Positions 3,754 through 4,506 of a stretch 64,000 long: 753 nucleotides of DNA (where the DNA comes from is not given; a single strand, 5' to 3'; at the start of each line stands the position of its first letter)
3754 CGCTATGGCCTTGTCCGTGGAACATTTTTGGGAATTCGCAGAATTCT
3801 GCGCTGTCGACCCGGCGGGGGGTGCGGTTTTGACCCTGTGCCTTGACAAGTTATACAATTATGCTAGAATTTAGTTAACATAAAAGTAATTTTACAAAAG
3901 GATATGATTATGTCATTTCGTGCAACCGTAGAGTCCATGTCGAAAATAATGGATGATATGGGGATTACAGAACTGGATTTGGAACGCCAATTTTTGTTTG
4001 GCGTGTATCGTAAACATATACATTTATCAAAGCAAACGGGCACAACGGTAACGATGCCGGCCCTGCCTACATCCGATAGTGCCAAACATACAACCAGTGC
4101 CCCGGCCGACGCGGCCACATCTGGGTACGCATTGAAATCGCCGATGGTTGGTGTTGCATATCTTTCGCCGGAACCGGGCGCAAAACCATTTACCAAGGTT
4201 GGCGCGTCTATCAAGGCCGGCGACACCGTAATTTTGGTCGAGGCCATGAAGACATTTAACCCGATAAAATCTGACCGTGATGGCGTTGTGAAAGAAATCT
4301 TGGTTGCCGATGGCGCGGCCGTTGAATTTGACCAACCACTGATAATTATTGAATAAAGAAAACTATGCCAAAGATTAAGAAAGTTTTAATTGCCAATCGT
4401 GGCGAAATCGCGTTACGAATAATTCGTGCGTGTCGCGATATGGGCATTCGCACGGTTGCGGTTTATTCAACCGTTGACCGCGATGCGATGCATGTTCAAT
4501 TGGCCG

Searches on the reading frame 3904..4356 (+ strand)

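Call 17: search_protein_families(library=pfam, proteins=[window:3904-4356:+], max_evalue=0.00001)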
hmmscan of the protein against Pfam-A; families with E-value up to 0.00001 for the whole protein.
window:3904-4356:+ (150 aa): 1 family
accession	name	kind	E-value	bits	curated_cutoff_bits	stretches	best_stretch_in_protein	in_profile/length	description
PF00364.28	Biotin_lipoyl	-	1.1e-19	70.4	22.1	1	77-149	3-73/73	Biotin-requiring enzyme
